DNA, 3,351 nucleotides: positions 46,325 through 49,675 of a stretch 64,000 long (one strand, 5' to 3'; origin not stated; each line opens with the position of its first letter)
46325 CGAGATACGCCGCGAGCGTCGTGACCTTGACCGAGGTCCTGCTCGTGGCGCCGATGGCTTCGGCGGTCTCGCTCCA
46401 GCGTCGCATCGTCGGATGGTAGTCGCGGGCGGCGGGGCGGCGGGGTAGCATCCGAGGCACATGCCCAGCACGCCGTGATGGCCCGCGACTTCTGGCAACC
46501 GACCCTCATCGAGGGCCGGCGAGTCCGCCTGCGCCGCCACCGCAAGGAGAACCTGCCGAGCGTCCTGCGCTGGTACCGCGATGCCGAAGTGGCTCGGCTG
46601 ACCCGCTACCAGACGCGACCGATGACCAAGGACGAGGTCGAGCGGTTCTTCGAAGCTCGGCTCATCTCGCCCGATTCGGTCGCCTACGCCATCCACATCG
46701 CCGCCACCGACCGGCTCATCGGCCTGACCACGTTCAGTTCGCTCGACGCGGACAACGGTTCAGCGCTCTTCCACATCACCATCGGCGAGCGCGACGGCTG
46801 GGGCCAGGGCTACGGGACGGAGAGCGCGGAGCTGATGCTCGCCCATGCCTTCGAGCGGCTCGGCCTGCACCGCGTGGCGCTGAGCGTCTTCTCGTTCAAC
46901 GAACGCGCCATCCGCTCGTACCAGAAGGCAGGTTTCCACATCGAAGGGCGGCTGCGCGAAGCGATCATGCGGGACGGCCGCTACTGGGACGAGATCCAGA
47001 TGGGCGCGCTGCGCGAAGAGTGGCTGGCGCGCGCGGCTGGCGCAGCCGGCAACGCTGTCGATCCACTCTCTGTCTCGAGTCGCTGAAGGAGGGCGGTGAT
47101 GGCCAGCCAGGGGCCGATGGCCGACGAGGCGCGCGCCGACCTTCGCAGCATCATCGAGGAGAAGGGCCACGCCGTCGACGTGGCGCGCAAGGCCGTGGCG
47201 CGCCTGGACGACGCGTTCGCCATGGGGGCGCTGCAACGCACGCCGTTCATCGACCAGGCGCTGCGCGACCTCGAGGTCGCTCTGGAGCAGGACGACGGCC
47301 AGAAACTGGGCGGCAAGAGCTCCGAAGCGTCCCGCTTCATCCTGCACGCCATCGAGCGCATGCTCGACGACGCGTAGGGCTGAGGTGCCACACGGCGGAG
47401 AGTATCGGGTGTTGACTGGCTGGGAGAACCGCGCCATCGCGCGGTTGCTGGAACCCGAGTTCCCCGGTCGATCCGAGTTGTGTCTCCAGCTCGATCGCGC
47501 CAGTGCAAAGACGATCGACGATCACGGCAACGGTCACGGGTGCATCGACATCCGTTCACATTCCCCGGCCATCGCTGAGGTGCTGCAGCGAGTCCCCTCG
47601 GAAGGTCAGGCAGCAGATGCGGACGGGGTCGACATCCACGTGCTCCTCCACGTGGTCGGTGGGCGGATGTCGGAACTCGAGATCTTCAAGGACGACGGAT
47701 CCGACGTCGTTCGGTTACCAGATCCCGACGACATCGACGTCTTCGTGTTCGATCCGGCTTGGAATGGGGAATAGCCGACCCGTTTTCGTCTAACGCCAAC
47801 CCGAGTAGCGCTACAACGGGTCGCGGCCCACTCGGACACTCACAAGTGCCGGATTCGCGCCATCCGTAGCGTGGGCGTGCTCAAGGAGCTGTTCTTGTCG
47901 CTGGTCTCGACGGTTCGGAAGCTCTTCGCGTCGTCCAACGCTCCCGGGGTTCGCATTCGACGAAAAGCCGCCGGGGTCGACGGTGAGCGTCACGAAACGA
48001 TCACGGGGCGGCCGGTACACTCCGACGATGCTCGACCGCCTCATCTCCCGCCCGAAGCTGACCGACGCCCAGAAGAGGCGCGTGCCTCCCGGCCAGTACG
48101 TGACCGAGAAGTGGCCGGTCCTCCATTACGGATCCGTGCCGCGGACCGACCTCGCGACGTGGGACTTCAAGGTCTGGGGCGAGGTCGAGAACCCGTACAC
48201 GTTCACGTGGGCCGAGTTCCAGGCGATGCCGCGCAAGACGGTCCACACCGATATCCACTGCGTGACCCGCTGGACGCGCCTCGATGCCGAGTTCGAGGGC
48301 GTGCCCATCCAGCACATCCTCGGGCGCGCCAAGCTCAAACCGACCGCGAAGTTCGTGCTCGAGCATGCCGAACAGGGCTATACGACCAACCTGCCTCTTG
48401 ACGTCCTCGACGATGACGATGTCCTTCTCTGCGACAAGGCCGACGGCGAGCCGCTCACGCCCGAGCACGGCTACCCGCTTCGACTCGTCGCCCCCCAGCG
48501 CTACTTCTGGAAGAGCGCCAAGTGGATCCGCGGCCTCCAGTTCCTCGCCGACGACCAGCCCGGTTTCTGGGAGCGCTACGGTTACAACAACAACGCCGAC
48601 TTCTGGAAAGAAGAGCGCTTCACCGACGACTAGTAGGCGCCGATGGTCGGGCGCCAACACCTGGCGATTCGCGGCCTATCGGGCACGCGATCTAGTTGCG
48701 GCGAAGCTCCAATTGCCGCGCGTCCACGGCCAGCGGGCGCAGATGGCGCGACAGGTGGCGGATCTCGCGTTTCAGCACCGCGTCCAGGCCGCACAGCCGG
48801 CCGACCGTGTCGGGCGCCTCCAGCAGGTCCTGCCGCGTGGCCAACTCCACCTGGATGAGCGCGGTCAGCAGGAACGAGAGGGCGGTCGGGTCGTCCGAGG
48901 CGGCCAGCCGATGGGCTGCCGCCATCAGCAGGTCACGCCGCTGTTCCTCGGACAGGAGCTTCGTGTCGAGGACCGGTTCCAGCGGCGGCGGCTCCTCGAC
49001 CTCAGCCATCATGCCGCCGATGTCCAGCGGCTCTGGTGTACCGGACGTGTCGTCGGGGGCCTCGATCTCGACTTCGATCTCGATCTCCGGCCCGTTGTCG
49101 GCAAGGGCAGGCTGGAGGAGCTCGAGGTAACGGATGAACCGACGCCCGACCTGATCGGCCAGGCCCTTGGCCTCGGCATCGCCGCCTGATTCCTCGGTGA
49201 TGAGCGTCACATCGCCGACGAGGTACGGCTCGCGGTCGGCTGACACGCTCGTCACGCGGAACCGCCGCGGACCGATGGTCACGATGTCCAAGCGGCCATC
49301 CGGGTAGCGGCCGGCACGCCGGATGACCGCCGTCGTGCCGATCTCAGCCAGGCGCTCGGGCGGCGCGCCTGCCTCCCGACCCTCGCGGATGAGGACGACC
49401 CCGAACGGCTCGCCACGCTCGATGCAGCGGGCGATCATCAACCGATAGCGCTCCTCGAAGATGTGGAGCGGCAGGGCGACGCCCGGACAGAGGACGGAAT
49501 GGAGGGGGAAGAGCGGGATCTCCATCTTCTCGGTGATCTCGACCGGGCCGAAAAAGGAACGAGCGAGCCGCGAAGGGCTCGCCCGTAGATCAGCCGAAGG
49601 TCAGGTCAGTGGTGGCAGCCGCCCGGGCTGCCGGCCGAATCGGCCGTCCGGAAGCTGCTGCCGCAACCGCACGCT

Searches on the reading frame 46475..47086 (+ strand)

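Call 4: search_protein_families(library=pfam, proteins=[window:46475-47086:+], max_evalue=0.01)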
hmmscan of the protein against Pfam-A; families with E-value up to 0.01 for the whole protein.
window:46475-47086:+ (203 aa): 4 families
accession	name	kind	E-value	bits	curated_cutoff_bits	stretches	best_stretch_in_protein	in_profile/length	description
PF13302.13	Acetyltransf_3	-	1.8e-23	84.2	25.4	1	16-155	1-138/138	Acetyltransferase (GNAT) domain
PF13420.13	Acetyltransf_4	-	6.9e-13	49.3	24.3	1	21-174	3-154/155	Acetyltransferase (GNAT) domain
PF00583.31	Acetyltransf_1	-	7.9e-11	42.7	20.7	1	48-154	19-116/116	Acetyltransferase (GNAT) family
PF13523.12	Acetyltransf_8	-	4e-07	30.2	27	1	76-158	64-141/145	Acetyltransferase (GNAT) domain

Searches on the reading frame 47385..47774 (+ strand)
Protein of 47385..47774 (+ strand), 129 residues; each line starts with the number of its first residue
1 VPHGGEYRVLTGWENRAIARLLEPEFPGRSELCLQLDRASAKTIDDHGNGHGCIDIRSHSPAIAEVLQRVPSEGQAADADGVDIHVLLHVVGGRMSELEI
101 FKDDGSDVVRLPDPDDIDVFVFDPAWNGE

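Call 4: search_protein_families(library=pfam, proteins=[window:47385-47774:+], max_evalue=0.01)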
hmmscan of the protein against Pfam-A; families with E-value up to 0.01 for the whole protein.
window:47385-47774:+ (129 aa): 1 family
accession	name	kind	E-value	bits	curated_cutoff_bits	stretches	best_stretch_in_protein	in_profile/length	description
PF22480.1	DUF6984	-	1.4e-09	38.4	24.6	1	8-112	2-101/101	Domain of unknown function (DUF6984)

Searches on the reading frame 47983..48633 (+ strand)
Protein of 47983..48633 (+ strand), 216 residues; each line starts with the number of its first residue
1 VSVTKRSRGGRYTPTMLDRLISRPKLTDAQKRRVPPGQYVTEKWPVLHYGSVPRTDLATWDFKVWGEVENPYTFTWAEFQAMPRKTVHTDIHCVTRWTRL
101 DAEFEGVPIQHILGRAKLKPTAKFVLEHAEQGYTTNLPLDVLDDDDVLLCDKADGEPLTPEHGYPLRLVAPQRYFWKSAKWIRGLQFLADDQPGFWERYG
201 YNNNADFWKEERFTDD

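Call 4: search_protein_families(library=pfam, proteins=[window:47983-48633:+], max_evalue=0.01)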
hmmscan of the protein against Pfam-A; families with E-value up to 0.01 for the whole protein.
window:47983-48633:+ (216 aa): 1 family
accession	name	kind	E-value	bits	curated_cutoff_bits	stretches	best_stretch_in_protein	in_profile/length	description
PF00174.25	Oxidored_molyb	-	5e-41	140.5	24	1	50-196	2-169/169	Oxidoreductase molybdopterin binding domain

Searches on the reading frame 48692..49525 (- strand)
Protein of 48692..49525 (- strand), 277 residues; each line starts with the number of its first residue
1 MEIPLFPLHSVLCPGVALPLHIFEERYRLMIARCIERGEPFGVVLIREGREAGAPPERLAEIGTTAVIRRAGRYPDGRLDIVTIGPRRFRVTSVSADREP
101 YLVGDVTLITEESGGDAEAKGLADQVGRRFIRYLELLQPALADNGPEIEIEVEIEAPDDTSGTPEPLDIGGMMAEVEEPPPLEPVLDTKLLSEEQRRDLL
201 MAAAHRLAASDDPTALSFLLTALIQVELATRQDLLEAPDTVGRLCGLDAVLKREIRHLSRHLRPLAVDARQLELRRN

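Call 4: search_protein_families(library=pfam, proteins=[window:48692-49525:-], max_evalue=0.01)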
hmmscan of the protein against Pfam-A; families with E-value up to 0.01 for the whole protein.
window:48692-49525:- (277 aa): 1 family
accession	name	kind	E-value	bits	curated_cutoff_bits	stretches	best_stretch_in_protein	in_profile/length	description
PF02190.22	LON_substr_bdg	-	1.1e-30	107.5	28.7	1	2-244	1-191/200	ATP-dependent protease La (LON) substrate-binding domain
